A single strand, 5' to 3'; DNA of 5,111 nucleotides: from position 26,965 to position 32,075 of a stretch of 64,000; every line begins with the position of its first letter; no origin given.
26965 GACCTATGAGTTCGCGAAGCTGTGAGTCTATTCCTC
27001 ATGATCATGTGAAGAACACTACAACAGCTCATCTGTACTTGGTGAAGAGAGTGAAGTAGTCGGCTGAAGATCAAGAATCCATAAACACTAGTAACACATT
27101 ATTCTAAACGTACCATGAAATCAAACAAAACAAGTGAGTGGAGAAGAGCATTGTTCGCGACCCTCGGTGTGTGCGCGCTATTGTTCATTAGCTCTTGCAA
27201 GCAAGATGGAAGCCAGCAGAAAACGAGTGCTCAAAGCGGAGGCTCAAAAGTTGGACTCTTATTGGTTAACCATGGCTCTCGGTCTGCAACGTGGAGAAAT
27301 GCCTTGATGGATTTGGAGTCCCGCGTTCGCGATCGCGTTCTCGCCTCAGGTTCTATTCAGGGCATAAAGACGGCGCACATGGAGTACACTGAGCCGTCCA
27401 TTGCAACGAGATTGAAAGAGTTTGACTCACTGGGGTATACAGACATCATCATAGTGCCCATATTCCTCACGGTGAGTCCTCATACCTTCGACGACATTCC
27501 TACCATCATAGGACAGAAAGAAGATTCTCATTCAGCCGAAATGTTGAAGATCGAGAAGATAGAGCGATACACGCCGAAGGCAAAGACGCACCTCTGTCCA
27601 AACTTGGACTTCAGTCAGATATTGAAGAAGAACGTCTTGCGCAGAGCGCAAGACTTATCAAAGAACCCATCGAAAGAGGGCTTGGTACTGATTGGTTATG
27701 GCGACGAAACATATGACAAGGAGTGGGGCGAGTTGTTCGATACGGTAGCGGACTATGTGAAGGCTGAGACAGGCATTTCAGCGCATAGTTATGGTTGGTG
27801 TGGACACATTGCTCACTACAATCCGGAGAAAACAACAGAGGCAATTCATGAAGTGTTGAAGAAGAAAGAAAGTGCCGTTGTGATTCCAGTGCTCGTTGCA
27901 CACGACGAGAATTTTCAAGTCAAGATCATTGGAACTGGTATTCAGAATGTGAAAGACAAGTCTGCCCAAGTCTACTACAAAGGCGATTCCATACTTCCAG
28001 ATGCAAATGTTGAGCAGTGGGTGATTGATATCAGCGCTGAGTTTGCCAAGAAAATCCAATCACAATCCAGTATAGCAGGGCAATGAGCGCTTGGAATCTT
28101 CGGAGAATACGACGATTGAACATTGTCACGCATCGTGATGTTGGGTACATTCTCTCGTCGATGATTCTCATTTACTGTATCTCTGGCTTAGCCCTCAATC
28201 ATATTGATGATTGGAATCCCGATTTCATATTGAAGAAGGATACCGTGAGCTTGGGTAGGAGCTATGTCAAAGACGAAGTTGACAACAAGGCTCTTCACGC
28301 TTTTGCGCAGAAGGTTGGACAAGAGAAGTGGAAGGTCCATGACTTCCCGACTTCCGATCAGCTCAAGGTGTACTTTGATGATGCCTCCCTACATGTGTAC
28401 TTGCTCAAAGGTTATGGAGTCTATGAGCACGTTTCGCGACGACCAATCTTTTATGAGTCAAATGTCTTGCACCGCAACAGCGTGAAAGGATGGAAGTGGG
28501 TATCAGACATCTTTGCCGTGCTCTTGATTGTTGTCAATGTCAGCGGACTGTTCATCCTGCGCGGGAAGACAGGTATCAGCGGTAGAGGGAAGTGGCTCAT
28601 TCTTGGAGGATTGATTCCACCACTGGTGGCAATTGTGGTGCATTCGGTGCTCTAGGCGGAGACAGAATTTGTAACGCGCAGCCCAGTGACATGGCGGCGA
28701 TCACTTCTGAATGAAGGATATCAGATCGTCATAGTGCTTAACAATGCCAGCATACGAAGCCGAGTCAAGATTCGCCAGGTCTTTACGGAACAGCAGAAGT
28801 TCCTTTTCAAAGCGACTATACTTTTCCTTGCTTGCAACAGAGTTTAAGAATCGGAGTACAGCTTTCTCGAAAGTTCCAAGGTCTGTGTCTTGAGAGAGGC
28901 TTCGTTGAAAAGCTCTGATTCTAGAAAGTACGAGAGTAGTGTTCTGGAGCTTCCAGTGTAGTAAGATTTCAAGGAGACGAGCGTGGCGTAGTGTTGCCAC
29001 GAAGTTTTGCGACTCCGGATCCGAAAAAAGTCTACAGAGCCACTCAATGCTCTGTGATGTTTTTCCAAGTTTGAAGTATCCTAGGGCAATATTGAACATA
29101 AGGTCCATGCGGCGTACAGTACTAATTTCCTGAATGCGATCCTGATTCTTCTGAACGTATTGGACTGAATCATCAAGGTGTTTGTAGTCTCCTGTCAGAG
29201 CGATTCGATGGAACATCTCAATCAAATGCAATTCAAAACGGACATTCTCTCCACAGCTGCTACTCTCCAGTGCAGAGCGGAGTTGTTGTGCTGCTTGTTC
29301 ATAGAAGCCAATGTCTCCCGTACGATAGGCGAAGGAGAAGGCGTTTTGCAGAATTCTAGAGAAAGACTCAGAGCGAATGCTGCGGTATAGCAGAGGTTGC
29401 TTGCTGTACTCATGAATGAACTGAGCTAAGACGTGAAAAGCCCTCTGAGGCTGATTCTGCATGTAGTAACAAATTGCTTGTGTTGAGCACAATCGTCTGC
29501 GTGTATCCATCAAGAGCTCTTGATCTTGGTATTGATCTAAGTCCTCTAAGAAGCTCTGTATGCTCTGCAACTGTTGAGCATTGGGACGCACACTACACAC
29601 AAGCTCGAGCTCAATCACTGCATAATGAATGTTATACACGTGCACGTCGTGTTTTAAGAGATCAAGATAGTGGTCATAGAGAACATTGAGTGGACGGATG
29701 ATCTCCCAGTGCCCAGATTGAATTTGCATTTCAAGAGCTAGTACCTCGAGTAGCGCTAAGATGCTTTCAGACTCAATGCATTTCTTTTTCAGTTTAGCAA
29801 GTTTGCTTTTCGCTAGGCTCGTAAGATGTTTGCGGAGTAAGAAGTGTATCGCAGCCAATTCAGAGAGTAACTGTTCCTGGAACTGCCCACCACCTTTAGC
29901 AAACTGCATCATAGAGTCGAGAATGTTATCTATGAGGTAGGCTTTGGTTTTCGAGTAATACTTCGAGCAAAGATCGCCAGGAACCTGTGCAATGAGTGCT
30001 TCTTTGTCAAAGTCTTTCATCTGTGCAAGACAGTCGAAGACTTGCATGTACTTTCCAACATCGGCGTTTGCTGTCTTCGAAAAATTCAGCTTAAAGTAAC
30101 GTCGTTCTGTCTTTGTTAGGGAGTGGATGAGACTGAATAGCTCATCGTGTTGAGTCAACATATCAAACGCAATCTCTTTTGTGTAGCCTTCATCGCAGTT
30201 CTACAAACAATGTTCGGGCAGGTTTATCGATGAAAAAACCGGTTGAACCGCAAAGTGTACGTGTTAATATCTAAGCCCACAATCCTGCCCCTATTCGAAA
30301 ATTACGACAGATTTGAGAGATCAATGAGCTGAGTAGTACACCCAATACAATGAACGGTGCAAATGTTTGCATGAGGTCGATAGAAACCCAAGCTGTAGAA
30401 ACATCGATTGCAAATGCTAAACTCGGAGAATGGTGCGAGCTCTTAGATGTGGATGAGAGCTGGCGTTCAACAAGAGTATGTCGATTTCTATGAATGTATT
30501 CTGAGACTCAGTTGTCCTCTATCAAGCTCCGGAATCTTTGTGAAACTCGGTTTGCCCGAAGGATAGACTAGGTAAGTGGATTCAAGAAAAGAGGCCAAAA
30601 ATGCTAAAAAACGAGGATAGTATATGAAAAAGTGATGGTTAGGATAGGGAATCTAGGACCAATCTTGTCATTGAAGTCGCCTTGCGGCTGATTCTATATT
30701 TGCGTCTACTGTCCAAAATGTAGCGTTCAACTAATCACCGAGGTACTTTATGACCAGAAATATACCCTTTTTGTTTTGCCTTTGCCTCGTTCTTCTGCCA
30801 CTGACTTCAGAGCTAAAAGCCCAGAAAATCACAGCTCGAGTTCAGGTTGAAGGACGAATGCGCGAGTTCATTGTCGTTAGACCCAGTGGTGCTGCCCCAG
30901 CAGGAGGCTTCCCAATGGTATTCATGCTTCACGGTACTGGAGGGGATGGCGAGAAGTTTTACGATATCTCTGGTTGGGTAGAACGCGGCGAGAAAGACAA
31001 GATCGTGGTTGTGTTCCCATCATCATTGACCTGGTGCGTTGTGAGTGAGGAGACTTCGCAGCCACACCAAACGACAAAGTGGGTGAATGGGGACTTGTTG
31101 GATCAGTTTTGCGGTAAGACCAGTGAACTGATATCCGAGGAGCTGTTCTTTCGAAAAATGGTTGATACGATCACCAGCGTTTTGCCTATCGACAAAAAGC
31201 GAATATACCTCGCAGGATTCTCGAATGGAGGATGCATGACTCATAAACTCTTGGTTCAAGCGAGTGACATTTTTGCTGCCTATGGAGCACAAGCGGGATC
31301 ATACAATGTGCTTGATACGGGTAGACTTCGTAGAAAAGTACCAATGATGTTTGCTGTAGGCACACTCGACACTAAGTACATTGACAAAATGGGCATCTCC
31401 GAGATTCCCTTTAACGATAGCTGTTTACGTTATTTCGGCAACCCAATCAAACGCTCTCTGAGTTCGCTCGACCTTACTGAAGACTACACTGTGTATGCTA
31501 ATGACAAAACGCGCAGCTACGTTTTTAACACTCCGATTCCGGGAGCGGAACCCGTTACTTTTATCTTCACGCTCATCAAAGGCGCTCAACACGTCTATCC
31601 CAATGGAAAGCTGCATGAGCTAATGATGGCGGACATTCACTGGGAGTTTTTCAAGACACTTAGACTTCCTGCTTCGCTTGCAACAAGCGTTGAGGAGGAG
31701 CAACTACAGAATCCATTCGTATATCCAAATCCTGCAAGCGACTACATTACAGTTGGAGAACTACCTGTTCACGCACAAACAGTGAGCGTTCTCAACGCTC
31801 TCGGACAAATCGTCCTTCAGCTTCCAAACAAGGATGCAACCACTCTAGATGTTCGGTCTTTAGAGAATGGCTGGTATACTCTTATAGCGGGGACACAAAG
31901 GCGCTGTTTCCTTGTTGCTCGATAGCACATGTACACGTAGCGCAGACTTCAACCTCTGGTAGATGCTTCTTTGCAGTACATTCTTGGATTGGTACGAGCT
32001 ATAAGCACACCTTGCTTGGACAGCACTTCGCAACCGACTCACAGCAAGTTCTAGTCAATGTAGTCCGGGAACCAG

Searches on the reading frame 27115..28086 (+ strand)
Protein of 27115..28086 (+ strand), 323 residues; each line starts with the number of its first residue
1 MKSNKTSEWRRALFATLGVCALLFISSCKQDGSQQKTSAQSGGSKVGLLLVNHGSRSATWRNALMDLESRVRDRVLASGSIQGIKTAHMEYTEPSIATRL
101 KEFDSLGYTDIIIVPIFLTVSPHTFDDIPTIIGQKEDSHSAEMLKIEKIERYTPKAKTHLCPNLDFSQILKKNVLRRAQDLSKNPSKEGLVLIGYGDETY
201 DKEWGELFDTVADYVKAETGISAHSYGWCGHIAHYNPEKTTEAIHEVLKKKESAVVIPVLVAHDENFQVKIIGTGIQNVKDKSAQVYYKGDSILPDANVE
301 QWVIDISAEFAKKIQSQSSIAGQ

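Call 44: search_protein_families(library=pfam, proteins=[window:27115-28086:+], max_evalue=0.0001)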
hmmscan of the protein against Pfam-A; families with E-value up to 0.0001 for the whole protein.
window:27115-28086:+ (323 aa): 1 family
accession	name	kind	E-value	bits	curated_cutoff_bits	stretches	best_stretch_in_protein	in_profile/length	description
PF01903.22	CbiX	-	7.8e-15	55.5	22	1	53-155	1-85/106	CbiX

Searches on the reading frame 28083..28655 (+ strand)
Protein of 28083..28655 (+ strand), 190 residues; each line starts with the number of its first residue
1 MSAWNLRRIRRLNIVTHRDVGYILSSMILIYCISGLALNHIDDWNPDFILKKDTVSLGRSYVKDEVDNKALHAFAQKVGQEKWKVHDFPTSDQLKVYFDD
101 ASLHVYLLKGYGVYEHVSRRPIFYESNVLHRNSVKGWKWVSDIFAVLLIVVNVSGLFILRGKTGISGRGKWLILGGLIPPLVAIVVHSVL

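Call 44: search_protein_families(library=pfam, proteins=[window:28083-28655:+], max_evalue=0.0001)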
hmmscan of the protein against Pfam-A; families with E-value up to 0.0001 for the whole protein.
window:28083-28655:+ (190 aa): 2 families
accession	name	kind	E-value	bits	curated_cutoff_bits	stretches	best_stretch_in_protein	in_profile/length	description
PF16357.10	PepSY_TM_like_2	-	7.5e-14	52.6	27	1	27-186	19-194/197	Putative PepSY_TM-like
PF03929.21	PepSY_TM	-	1.8e-05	25.2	28.8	0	81-162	85-159/295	PepSY-associated TM region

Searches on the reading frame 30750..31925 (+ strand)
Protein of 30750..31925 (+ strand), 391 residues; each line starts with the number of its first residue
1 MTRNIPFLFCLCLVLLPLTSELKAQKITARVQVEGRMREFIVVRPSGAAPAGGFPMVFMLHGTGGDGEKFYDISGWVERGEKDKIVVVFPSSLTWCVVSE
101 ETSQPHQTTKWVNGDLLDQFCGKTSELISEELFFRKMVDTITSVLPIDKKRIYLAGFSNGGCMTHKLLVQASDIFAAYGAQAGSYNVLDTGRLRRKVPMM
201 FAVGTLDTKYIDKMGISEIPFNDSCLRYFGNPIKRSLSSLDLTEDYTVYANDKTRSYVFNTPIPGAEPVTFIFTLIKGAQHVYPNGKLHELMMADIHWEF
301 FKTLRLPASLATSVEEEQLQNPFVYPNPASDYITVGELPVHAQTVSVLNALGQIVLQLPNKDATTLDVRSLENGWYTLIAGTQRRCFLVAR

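Call 44: search_protein_families(library=pfam, proteins=[window:30750-31925:+], max_evalue=0.0001)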
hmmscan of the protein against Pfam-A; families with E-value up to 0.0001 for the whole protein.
window:30750-31925:+ (391 aa): 2 families
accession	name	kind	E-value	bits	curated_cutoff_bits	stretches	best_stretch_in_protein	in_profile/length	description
PF18962.6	Por_Secre_tail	-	3.3e-09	37.4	27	1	324-379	1-61/75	Secretion system C-terminal sorting domain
PF00326.27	Peptidase_S9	-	8.4e-07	29.1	22.6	1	138-190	52-104/213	Prolyl oligopeptidase family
